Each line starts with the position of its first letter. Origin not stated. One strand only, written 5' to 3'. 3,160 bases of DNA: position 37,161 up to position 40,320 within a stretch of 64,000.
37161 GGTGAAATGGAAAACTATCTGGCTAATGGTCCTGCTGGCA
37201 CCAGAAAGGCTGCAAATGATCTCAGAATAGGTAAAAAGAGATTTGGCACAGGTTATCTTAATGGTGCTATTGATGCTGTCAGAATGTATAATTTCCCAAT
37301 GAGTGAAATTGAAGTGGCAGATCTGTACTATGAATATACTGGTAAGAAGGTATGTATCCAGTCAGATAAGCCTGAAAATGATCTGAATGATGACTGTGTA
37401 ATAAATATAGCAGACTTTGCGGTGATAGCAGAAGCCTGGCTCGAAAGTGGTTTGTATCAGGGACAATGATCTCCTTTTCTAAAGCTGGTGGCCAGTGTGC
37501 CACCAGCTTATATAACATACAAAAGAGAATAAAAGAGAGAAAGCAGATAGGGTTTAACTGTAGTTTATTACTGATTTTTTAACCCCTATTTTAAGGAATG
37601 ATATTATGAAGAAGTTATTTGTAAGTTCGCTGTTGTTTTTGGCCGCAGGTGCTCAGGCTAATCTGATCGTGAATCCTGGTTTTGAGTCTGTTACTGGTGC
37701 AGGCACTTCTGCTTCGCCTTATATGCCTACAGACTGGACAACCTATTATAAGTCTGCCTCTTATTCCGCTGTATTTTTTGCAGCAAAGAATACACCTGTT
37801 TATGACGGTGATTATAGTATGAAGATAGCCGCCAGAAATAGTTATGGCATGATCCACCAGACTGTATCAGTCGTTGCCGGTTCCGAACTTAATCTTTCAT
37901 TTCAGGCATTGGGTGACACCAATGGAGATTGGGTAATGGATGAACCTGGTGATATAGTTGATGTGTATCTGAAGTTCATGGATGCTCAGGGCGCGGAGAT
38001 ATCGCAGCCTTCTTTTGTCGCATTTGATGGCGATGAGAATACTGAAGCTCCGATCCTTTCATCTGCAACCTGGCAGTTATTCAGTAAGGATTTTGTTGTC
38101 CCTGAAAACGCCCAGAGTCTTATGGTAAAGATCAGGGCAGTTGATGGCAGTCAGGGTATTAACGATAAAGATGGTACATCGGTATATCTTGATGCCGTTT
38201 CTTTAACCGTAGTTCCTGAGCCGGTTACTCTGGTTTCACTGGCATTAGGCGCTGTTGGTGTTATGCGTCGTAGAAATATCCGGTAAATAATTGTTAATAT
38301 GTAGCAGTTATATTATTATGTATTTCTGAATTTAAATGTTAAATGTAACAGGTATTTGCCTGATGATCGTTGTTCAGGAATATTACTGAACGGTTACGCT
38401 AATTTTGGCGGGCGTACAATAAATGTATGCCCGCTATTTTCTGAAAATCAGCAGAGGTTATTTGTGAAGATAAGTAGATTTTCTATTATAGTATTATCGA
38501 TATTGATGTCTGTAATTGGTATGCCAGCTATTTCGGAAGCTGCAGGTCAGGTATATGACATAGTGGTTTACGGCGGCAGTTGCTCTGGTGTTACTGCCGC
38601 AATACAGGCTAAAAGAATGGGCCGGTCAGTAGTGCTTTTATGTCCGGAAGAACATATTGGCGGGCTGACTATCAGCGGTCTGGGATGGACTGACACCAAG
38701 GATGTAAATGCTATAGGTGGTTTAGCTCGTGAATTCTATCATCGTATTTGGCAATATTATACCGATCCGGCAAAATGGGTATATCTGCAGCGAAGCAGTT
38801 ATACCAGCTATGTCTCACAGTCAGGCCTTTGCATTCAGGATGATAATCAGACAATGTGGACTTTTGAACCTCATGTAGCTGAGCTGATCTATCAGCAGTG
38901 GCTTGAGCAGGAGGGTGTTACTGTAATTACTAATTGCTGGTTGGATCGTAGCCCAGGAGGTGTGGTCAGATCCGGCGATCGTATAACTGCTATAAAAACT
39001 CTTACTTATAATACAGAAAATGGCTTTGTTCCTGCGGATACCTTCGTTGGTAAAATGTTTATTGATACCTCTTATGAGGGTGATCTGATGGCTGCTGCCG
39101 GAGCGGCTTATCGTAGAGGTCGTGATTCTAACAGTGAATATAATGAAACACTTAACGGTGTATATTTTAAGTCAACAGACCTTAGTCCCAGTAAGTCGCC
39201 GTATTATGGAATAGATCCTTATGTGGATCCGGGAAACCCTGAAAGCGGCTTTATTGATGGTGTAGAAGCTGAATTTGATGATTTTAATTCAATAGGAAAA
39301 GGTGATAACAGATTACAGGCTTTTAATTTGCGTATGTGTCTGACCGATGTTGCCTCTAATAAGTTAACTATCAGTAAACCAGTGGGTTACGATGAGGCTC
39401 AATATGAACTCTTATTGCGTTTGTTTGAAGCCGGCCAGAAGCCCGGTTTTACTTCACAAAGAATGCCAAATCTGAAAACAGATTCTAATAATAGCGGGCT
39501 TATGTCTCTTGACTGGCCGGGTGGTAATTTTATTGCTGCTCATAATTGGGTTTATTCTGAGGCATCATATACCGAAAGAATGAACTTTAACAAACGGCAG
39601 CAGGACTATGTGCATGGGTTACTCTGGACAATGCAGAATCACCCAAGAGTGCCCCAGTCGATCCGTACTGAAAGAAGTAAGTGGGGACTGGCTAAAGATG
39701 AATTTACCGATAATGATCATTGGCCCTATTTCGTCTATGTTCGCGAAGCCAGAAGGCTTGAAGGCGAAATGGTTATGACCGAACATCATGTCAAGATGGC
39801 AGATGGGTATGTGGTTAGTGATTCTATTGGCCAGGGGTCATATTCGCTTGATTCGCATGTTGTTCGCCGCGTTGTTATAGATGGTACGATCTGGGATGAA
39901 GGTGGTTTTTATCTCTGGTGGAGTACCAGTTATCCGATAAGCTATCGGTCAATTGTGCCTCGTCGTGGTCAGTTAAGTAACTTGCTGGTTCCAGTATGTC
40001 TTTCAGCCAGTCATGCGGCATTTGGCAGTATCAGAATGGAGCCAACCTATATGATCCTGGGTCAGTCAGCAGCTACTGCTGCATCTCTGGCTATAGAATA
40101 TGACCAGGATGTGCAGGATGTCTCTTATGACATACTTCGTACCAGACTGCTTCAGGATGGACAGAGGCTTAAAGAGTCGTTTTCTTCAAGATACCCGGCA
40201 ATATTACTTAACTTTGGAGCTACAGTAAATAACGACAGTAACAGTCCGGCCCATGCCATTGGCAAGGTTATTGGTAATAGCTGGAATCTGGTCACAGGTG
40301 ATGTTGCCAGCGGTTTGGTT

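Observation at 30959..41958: ECF sigma / FecR locus 1: a PUL-like unit without a TonB-dependent transducer or SusC/D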

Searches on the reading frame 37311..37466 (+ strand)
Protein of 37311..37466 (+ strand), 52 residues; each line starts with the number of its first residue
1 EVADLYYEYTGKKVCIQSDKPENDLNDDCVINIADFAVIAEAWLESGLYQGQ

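Call 39: search_protein_families(library=pfam, proteins=[window:37311-37466:+], max_evalue=10)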
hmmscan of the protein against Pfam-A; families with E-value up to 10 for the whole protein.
seq(52 aa): 1 family
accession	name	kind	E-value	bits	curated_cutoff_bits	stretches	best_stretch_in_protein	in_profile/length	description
PF00404.24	Dockerin_1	-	0.063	13.9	22.9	1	24-45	3-24/57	Dockerin type I domain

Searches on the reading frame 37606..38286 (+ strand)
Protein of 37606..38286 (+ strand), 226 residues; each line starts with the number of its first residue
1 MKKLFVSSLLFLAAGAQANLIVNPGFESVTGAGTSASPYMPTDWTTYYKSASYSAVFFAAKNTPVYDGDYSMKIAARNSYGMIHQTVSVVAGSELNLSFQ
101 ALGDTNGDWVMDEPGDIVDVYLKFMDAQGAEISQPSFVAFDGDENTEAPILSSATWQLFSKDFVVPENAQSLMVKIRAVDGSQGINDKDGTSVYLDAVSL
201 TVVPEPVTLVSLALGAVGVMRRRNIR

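Call 4: search_protein_families(library=pfam, proteins=[window:37606-38286:+], max_evalue=0.01)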
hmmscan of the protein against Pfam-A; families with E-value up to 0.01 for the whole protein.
window:37606-38286:+ (226 aa): 2 families
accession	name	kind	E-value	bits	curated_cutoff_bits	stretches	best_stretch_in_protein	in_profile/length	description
PF02018.23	CBM_4_9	-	0.00084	20.2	25.9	1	18-106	1-76/136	Carbohydrate binding domain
PF07589.16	PEP-CTERM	-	0.0014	19.1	20.7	1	203-223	2-23/24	PEP-CTERM motif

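Call 38: search_protein_families(library=ncbifam, proteins=[window:37606-38286:+], max_evalue=0.01)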
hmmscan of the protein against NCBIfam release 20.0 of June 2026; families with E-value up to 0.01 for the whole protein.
window:37606-38286:+ (226 aa): 4 families
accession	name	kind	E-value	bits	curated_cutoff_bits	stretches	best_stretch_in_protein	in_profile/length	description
NF038129.1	PEP_NF038129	equivalog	1e-06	28.7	65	1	138-224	104-194/194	NF038129 family PEP-CTERM protein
NF033675.1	NTTRR-F1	subfamily_domain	3.4e-05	24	70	1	53-201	19-153/155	NTTRR-F1 domain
NF038120.1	PEP_CTERM_QFxxD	subfamily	0.00087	19.2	80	1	192-223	182-213/215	NF038120 family PEP-CTERM protein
TIGR02595.1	PEP_CTERM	domain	0.001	19.8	16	1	203-225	1-23/24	PEP-CTERM sorting domain-containing protein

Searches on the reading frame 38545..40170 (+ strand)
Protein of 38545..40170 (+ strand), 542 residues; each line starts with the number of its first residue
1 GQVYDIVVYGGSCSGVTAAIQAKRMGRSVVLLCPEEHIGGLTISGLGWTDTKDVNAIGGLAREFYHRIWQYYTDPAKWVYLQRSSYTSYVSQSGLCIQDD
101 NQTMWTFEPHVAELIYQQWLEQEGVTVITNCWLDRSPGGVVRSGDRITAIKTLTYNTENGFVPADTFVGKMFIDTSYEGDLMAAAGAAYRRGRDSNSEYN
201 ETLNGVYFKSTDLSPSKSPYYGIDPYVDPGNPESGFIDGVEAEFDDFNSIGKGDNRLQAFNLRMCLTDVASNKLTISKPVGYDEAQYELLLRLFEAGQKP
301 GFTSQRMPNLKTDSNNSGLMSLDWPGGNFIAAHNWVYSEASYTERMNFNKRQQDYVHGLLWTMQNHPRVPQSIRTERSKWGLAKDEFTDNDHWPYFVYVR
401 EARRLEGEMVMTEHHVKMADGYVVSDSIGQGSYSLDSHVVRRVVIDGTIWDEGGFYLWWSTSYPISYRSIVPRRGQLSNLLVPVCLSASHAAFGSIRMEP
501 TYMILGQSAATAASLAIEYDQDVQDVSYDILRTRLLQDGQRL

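Call 61: search_solved_structures(query=window:38545-40170:+, max_evalue=0.01, show_alignments=0)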
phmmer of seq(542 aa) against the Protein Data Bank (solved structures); distinct sequences matched with E-value up to 0.01: 0.

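Call 65: find_homologous_proteins(query=window:38545-40170:+, max_evalue=1e-20)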
Query seq(542 aa) (542 aa): 8000 proteins with E <= 1e-20 among 8000 candidates; the best 120 are listed.
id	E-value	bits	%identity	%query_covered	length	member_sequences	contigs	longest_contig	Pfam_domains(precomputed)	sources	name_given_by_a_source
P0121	1.4e-268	910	73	100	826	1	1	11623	PF07953.21,PF13385.14,PF12831.14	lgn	-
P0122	7.4e-264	895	71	99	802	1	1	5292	PF13385.14,PF12831.14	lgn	-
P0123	5.1e-222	756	-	-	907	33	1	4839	PF12831.14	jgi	jgi:hypothetical protein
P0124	6.8e-202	690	58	99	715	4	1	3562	PF25275.2,PF12831.14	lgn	-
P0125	1.0e-201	689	58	100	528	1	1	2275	PF12831.14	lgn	-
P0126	1.8e-198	679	58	100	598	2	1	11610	PF12831.14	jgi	jgi:hypothetical protein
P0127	5.9e-198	677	58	100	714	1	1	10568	PF25275.2,PF12831.14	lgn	-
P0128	1.1e-197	676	56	99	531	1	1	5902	PF12831.14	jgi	jgi:hypothetical protein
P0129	2.5e-196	672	57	100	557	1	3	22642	PF12831.14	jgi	jgi:hypothetical protein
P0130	3.8e-196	671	56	100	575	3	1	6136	PF12831.14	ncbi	-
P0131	1.1e-193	663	58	99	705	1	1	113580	PF25275.2,PF12831.14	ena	-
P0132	1.3e-193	663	56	99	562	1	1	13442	PF12831.14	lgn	-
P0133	2.8e-193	662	55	99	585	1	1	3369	PF12831.14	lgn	-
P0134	4.1e-193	661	55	99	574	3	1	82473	PF12831.14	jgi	jgi:hypothetical protein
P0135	2.1e-192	659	55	99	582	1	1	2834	PF12831.14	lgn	-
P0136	3.3e-192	658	56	99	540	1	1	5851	PF12831.14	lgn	-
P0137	1.3e-191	656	54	99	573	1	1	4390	PF12831.14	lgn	-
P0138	2.0e-191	656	54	99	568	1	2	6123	PF12831.14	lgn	-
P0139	6.8e-191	654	55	99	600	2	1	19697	PF12831.14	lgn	-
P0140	7.0e-191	654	55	99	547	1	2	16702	PF12831.14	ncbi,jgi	jgi:hypothetical protein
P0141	2.3e-190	652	54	99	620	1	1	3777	PF12831.14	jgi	jgi:hypothetical protein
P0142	2.4e-190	652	54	100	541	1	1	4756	PF12831.14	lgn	-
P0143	7.0e-190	650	55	99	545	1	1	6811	PF12831.14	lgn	-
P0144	1.3e-189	649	55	99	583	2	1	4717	PF12831.14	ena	-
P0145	1.4e-189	649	55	100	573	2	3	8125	PF12831.14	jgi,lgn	jgi:hypothetical protein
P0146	2.4e-189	649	55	99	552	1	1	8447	PF12831.14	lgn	-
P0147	2.9e-189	648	56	100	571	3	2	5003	PF12831.14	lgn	-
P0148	3.2e-189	648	54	99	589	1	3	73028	PF12831.14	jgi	jgi:hypothetical protein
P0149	6.1e-189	647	54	100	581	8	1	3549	PF12831.14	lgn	-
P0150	3.1e-188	645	55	99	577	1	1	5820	PF12831.14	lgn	-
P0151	3.7e-188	645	56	100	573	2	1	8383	PF12831.14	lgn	-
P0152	4.7e-188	644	55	99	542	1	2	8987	PF12831.14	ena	-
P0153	5.1e-188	644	56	100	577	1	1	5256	PF12831.14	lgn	-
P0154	6.2e-188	644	54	100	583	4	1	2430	PF12831.14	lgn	-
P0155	3.3e-187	642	55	99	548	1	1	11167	PF12831.14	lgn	-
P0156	3.5e-187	641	55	100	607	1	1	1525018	PF12831.14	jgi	jgi:hypothetical protein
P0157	4.1e-187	641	55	99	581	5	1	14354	PF12831.14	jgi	jgi:hypothetical protein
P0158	8.3e-187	640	55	99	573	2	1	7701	PF12831.14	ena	-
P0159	8.4e-187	640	55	99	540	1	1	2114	PF12831.14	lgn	-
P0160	2.4e-186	639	55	99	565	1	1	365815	PF12831.14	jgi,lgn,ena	-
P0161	9.4e-186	637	54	100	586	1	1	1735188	PF12831.14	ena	-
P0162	1.1e-185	637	54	99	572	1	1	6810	PF12831.14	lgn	-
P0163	3.1e-185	635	54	100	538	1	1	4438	PF12831.14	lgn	-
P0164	3.6e-185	635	54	100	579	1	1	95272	PF12831.14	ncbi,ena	-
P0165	5.5e-183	628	53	99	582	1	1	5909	PF12831.14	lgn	-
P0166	1.6e-182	626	54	99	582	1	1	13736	PF12831.14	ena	-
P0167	1.5e-180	620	54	99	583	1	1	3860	PF12831.14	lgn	-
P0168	1.1e-176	607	55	95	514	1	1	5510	PF12831.14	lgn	-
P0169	1.7e-164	567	51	99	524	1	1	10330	PF12831.14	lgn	-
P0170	4.9e-164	565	54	93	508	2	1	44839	PF12831.14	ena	-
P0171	5.3e-158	545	49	99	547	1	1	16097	PF12831.14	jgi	jgi:hypothetical protein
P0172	3.1e-156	539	49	99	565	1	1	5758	PF12831.14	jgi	jgi:hypothetical protein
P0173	4.3e-156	539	49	99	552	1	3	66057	PF12831.14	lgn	-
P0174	5.1e-156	539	49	99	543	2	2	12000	PF12831.14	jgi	jgi:hypothetical protein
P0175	2.6e-155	536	49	100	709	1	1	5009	PF25275.2,PF12831.14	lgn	-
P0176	2.9e-155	536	50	99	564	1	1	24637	PF12831.14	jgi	jgi:hypothetical protein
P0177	3.5e-155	536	49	100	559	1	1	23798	PF12831.14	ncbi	ncbi:MAG: FAD-dependent oxidoreductase [Planctomycetaceae bacterium]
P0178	3.8e-155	536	48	99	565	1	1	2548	PF12831.14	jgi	jgi:hypothetical protein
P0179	5.0e-155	535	49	99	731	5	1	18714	PF25275.2,PF12831.14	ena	-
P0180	7.1e-155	535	50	99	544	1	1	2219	PF12831.14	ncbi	ncbi:MAG: FAD-dependent oxidoreductase [Bacteroidota bacterium]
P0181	9.0e-155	535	49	99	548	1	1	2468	PF12831.14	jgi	jgi:FAD dependent oxidoreductase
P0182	1.1e-154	534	51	100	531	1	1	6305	PF12831.14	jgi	jgi:hypothetical protein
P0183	1.2e-154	534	49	99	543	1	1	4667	PF12831.14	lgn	-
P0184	1.3e-154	534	47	100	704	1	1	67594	PF25275.2,PF12831.14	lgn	-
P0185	1.4e-154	534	48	100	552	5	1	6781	PF12831.14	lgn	-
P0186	1.4e-154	534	49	99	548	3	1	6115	PF12831.14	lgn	-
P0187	1.6e-154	534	50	100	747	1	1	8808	PF25275.2,PF12831.14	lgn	-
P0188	3.3e-154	533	48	99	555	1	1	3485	PF12831.14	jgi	jgi:hypothetical protein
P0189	4.2e-154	532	49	100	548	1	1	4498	PF12831.14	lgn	-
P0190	8.5e-154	531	48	99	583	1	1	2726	PF12831.14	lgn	-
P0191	8.6e-154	531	48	100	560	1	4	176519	PF12831.14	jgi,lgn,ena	jgi:hypothetical protein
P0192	9.4e-154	531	49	99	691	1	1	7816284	PF25275.2,PF12831.14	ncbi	-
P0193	9.8e-154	531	50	99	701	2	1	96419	PF25275.2,PF12831.14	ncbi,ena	-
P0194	1.1e-153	531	49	99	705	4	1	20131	PF25275.2,PF12831.14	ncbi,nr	ncbi:MAG: FAD-dependent oxidoreductase [Verrucomicrobiales bacterium]|nr:FAD-dependent oxidoreductas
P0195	1.2e-153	531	49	100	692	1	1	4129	PF25275.2,PF12831.14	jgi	jgi:hypothetical protein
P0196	1.3e-153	531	47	99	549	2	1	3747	PF12831.14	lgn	-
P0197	2.0e-153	530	49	100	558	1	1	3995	PF12831.14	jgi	jgi:hypothetical protein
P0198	2.2e-153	530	49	99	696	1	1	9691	PF25275.2,PF12831.14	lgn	-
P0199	2.3e-153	530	48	99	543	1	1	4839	PF12831.14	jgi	jgi:hypothetical protein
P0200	2.5e-153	530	48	99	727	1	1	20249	PF25275.2,PF12831.14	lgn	-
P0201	3.3e-153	529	49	99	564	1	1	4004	PF12831.14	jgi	jgi:hypothetical protein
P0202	4.7e-153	529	47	99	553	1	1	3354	PF12831.14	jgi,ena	-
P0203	5.7e-153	529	49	100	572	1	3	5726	PF12831.14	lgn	-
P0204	1.2e-152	528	48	99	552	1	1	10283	PF12831.14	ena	-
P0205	1.2e-152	527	49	99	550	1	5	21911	PF12831.14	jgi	jgi:hypothetical protein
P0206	1.4e-152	527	48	100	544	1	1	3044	PF12831.14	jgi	-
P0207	1.4e-152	527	48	99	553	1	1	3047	PF12831.14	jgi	jgi:hypothetical protein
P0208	1.6e-152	527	50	100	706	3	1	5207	PF25275.2,PF12831.14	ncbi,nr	ncbi:MAG: FAD-dependent oxidoreductase [Planctomycetota bacterium]|nr:MAG: FAD-dependent oxidoreduct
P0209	2.1e-152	527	48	99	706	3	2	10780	PF25275.2,PF12831.14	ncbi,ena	-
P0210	2.2e-152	527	49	99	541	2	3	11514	PF12831.14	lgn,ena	-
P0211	2.5e-152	526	47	99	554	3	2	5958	PF12831.14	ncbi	-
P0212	2.5e-152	526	47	99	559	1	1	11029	PF12831.14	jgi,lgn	-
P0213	3.1e-152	526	48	99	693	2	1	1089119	PF25275.2,PF12831.14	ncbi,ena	-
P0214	3.2e-152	526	49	99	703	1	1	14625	PF25275.2,PF12831.14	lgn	-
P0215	4.9e-152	525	50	99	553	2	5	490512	PF12831.14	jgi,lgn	-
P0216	5.5e-152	525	50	100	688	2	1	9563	PF25275.2,PF12831.14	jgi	jgi:hypothetical protein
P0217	5.9e-152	525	48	99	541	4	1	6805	PF12831.14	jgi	jgi:hypothetical protein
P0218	6.7e-152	525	50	99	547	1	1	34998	PF12831.14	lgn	-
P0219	6.9e-152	525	48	100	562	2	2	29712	PF12831.14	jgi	jgi:hypothetical protein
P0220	8.8e-152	525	48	99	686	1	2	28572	PF25275.2,PF03486.21,PF12831.14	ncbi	-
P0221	8.9e-152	525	48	99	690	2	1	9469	PF25275.2,PF12831.14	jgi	jgi:choline dehydrogenase-like flavoprotein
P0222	1.0e-151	524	48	99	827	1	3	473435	PF06439.19,PF12831.14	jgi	jgi:hypothetical protein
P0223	1.0e-151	524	48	99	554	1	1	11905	PF12831.14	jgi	jgi:FAD dependent oxidoreductase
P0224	1.1e-151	524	47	100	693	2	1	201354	PF25275.2,PF12831.14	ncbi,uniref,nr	ncbi:FAD-dependent oxidoreductase [Tautonia rosea]|uniref:FAD-dependent oxidoreductase n=1 Tax=Tauto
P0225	1.3e-151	524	49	99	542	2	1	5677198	PF12831.14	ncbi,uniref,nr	ncbi:xanthanlyase [Haloferula helveola]|uniref:Xanthanlyase n=2 Tax=Haloferula helveola TaxID=490095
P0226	1.4e-151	524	49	100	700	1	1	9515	PF25275.2,PF12831.14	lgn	-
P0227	1.8e-151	524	48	99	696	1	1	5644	PF25275.2,PF12831.14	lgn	-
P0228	1.8e-151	524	48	99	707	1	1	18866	PF25275.2,PF12831.14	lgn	-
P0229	1.8e-151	524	50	99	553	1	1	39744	PF12831.14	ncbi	-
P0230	1.9e-151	524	49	99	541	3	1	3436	PF12831.14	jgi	jgi:hypothetical protein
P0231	2.0e-151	523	47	100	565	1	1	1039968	PF12831.14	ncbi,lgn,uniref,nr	ncbi:FAD-dependent oxidoreductase [Blastopirellula marina]|uniref:Xanthan lyase n=1 Tax=Blastopirell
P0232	2.0e-151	523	48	100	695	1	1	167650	PF25275.2,PF12831.14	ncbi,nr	ncbi:FAD-dependent oxidoreductase [bacterium]|nr:FAD-dependent oxidoreductase [bacterium]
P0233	2.2e-151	523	54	82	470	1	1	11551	PF12831.14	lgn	-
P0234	2.5e-151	523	48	99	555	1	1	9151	PF12831.14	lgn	-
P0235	2.9e-151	523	47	99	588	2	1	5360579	PF12831.14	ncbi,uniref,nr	ncbi:FAD dependent oxidoreductase domain-containing protein [Pochonia chlamydosporia 170]|uniref:FAD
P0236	3.0e-151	523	50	99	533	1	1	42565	PF12831.14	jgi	jgi:hypothetical protein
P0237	3.1e-151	523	47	99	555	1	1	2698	PF12831.14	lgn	-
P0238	3.3e-151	523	50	100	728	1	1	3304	PF25275.2,PF12831.14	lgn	-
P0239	3.6e-151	523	49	99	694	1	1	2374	PF25275.2,PF12831.14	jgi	-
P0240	3.8e-151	523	49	99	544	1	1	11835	PF12831.14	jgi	-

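Call 76: predict_structure(alignment_id=A4)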
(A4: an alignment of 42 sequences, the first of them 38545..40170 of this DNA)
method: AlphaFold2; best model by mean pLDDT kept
length: 542 residues; sequences in the alignment: 42
mean_pLDDT: 95.6   pTM: 0.94
mean pLDDT of the five models: 95.6, 95.1, 94.6, 92.4, 91.9
residues with pLDDT >= 90: 508; 70-90: 33; 50-70: 1; < 50: 0
segments of 3 or more residues with pLDDT < 50: none
pLDDT, mean of each block of 10 residues (from residue 1): 94 98 99 96 91 95 98 97 95 92 97 98 98 98 98 96 98 97 98 95 95 94 97 96 95 93 96 97 97 96 95 94 89 85 93 96 98 96 97 92 95 96 97 94 96 93 97 97 97 89 98 99 98 98 97
secondary structure, 60 per line:
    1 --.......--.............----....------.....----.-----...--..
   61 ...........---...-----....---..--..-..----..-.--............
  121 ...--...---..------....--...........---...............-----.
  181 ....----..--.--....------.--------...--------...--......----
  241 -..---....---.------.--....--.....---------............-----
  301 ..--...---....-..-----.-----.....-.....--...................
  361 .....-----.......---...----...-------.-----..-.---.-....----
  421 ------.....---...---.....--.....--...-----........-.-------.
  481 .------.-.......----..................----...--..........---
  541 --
elements in order: E3-9 H13-24 E29-32 H40-43 H59-71 H83-86 H109-123 E126-128 E140-143 E146-156 E160-174 H180-184 H196-199 E226-228 E231-236 E264-267 H284-295 E305-307 E311-314 H342-365 H371-377 E381-383 H413-416 E427-431 E435-437 E441-445 E448-452 E455-457 E463-466 H467-470 H490-496 H501-518 H528-537

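Call 78: fold_search(model_id=the predicted structure, library=pdb)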
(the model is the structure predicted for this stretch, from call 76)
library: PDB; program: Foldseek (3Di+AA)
matches with E <= 10: 1942; with E <= 0.001: 943
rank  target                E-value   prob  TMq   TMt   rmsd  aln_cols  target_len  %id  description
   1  1kss                  1.6e-08  1.00  0.30  0.29  17.9       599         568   10  Crystal Structure of His505Ala Mutant Flavocytochrome c3 from Shewanella frigidimarina (released 2002-08-14)
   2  8am3_AAA              1.6e-08  1.00  0.28  0.28  18.9       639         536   12  Cyclohexanone dehydrogenase (CDH) from Alicycliphilus denitrificans K601 - wildtype (released 2024-02-14)
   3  1qjd                  2.4e-08  1.00  0.28  0.27  19.1       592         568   12  Flavocytochrome C3 from Shewanella frigidimarina (released 1999-11-21)
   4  1p2h                  2.9e-08  1.00  0.27  0.26  18.9       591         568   12  H61M mutant of flavocytochrome c3 (released 2003-11-25)
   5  1e39                  3.0e-08  1.00  0.28  0.27  18.1       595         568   10  Flavocytochrome C3 from Shewanella frigidimarina histidine 365 mutated to alanine (released 2000-09-18)
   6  1lj1_A                3.4e-08  1.00  0.28  0.27  19.1       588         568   12  Crystal structure of Q363F/R402A mutant flavocytochrome c3 (released 2002-11-06)
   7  6t86                  5.2e-08  1.00  0.28  0.33  17.9       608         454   11  Urocanate reductase in complex with FAD (released 2021-03-03)
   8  4cnj_A                5.8e-08  1.00  0.30  0.40  16.9       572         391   10  L-Aminoacetone oxidase from Streptococcus oligofermentans belongs to a new 3-domain family of bacterial flavoproteins (released 2014-10-15)
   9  2b7r                  7.0e-08  1.00  0.29  0.28  18.5       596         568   10  Structure of E378D mutant flavocytochrome c3 (released 2006-05-23)
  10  8am8_AAA              7.8e-08  1.00  0.27  0.28  21.0       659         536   12  Cyclohexanone dehydrogenase (CDH) from Alicycliphilus denitrificans K601 complexed with dehydrogenated substrate - W (released 2024-02-14)
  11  6t85                  8.3e-08  1.00  0.27  0.31  18.5       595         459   11  Urocanate reductase in complex with ADP (released 2021-03-03)
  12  9kps_A                9.4e-08  1.00  0.27  0.25  16.4       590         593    8  Cryo-EM structure of Saccharomyces cerevisiae Mitochondrial Respiratory Complex II (released 2025-09-03)
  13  2i0z                  1.1e-07  1.00  0.28  0.35  19.3       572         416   13  Crystal structure of a FAD binding protein from Bacillus cereus, a putative NAD(FAD)-utilizing dehydrogenases (released 2006-08-22)
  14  1jrz_A                1.3e-07  1.00  0.27  0.26  18.5       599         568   11  Crystal structure of Arg402Tyr mutant flavocytochrome c3 from Shewanella frigidimarina (released 2001-11-02)
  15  4k2x_B                1.3e-07  1.00  0.21  0.23  12.0       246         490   10  OxyS anhydrotetracycline hydroxylase from Streptomyces rimosus (released 2013-05-15)
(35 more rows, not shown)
